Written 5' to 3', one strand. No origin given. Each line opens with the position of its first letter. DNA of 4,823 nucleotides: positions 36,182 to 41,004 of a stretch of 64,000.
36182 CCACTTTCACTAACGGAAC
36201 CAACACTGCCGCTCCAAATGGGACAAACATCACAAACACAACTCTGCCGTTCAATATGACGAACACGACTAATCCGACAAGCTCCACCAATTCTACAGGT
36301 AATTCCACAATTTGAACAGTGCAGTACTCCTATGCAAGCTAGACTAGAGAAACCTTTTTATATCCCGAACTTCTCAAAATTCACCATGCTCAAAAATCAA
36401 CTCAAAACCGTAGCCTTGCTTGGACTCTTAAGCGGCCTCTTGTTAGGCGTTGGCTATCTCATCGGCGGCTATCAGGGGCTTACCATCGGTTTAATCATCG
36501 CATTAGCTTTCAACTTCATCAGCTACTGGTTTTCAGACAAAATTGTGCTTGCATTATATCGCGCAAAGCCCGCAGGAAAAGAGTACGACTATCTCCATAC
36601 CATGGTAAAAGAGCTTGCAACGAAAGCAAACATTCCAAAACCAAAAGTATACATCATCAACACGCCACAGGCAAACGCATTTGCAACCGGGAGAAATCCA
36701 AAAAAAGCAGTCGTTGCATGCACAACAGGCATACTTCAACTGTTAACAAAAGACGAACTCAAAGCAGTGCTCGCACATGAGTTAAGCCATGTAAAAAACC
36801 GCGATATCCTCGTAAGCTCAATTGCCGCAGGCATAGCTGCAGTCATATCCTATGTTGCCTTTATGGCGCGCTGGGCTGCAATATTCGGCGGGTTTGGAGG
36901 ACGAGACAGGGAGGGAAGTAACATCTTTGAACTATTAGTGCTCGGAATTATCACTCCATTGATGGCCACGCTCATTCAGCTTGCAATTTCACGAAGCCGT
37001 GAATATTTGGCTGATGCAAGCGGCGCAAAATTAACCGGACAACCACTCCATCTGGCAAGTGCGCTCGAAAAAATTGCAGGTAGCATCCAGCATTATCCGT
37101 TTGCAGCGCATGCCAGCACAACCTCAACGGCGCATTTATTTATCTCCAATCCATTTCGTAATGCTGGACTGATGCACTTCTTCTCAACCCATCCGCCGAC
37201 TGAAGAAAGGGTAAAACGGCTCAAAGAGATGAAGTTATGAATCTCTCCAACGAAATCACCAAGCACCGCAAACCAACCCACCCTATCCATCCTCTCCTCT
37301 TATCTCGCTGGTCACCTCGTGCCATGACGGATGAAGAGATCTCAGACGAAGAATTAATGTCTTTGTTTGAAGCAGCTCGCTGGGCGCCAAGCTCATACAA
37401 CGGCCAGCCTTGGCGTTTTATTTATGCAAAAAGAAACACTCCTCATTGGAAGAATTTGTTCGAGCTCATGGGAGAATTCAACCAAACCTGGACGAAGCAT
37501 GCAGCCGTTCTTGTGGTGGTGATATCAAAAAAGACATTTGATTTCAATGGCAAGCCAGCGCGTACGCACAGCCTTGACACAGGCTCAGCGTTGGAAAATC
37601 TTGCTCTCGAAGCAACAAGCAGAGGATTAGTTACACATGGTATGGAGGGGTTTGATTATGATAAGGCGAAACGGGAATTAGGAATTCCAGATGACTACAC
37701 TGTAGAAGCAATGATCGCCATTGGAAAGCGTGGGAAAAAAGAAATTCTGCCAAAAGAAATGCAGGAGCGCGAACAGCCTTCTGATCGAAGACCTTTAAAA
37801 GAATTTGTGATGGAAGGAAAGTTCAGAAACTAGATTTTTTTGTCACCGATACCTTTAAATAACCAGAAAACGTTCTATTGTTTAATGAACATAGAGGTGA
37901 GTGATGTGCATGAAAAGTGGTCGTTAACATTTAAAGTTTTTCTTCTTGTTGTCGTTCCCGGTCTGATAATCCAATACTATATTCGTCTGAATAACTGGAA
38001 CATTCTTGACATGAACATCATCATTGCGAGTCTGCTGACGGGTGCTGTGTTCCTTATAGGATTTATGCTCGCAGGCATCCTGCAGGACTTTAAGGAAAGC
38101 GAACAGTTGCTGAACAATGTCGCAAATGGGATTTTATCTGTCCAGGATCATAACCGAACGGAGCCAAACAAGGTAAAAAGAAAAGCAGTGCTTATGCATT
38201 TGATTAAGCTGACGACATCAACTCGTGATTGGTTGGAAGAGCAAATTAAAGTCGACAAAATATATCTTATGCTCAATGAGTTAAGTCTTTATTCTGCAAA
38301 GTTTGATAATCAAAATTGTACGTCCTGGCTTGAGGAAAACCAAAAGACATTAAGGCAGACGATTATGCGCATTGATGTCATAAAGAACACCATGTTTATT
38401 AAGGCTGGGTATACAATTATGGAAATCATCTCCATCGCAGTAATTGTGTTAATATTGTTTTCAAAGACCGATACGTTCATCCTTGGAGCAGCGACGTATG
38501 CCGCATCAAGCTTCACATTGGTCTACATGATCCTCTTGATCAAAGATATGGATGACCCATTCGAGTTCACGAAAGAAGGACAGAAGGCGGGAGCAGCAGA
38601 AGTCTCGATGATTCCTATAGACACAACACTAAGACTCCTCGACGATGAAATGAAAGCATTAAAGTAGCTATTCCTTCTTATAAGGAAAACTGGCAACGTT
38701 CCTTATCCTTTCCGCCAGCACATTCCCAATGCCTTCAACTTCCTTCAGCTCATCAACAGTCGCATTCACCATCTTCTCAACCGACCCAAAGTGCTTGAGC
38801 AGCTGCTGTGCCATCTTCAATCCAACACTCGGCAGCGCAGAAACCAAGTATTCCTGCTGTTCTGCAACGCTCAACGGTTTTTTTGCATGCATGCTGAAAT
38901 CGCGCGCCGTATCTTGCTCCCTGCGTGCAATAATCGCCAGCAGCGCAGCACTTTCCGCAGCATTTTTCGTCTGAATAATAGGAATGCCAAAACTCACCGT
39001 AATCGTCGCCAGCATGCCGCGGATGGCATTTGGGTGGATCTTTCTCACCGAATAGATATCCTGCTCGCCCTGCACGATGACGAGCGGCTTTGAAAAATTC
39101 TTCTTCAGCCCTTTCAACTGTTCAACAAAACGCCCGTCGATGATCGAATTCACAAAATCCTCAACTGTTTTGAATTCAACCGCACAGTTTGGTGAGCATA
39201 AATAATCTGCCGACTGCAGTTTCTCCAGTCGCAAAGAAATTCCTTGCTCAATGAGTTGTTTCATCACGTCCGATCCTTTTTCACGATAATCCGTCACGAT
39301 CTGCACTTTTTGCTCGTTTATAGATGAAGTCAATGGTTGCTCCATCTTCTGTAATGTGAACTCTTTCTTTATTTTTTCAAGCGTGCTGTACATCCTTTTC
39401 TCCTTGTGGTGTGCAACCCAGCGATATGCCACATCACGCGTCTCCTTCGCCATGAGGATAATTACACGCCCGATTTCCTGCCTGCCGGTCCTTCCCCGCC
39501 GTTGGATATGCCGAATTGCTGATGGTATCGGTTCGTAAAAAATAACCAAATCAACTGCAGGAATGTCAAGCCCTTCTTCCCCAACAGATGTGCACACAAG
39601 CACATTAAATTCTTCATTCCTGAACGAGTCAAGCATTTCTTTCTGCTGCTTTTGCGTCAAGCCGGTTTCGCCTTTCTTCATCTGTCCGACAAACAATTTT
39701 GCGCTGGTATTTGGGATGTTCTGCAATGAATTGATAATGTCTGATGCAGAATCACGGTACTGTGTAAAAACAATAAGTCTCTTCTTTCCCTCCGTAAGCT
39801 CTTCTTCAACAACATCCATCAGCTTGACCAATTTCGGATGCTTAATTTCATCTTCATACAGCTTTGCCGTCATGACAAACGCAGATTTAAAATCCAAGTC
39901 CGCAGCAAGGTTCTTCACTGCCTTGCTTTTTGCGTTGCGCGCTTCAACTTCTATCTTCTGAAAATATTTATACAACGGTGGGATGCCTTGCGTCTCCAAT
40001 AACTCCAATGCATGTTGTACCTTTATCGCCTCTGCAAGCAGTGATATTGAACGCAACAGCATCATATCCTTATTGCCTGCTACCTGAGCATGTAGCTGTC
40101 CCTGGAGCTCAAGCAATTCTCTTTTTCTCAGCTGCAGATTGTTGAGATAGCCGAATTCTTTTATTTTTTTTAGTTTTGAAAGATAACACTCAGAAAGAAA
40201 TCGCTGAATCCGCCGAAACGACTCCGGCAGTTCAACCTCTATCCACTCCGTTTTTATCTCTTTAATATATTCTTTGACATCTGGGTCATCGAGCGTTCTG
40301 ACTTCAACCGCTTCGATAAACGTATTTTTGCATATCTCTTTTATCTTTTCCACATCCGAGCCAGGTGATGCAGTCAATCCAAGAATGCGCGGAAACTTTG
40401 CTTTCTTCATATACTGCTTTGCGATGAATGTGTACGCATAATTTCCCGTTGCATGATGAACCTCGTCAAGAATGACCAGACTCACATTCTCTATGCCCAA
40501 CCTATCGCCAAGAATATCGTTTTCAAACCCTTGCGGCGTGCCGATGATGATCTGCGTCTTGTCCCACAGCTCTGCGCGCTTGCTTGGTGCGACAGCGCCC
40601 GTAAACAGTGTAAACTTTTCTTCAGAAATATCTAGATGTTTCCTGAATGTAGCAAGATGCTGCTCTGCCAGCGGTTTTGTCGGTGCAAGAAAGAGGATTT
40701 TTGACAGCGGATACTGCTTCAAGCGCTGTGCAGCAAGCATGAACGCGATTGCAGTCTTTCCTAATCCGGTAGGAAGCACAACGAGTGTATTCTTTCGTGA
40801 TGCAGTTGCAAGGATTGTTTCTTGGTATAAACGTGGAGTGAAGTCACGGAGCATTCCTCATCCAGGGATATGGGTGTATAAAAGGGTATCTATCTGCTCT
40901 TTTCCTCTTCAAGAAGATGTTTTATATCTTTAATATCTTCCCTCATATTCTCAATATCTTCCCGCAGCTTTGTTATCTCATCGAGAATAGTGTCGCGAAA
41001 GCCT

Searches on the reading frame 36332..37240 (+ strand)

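Call 49: search_protein_families(library=pfam, proteins=[window:36332-37240:+], max_evalue=0.001)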
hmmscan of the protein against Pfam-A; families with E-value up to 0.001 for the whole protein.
window:36332-37240:+ (302 aa): 2 families
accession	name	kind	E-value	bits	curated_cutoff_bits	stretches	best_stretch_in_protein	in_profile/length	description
PF01435.24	Peptidase_M48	-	7.8e-40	137.1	20.3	1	86-300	5-185/186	Peptidase family M48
PF05569.17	Peptidase_M56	-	3.6e-06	26.8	31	1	53-168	109-218/296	BlaR1 peptidase M56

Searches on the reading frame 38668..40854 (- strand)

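Call 22: search_protein_families(library=pfam, proteins=[window:38668-40854:-], max_evalue=0.001)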
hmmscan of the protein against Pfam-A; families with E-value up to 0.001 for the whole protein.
window:38668-40854:- (728 aa): 9 families
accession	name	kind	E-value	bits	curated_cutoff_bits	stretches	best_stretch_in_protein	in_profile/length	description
PF02732.21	ERCC4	-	2.4e-28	99.2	24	1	522-640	2-138/140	ERCC4 domain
PF00270.35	DEAD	-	6.3e-27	94.8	26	1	11-170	4-166/167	DEAD/DEAH box helicase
PF04851.21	ResIII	-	1e-22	81.2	22.5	1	6-164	3-162/164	Type III restriction enzyme, res subunit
PF00271.37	Helicase_C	-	1.5e-22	80.4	23.5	1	347-458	4-108/110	Helicase conserved C-terminal domain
PF21210.2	RNA_helicase_helical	-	2.7e-17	63.3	27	1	222-325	2-106/108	Putative ATP-dependent RNA helicase, helical bundle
PF12826.13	HHH_2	-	4e-11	43.4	27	1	674-719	8-53/64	Helix-hairpin-helix motif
PF14520.12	HHH_5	-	6.1e-10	39.9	27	1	673-718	6-52/57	Helix-hairpin-helix domain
PF00633.29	HHH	-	5.3e-05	23.3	24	1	696-719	6-29/30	Helix-hairpin-helix motif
PF22590.2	Cas3-like_C_2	-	0.00022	21.9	27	0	372-460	17-105/106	CRISPR-associated nuclease/helicase Cas3, C-terminal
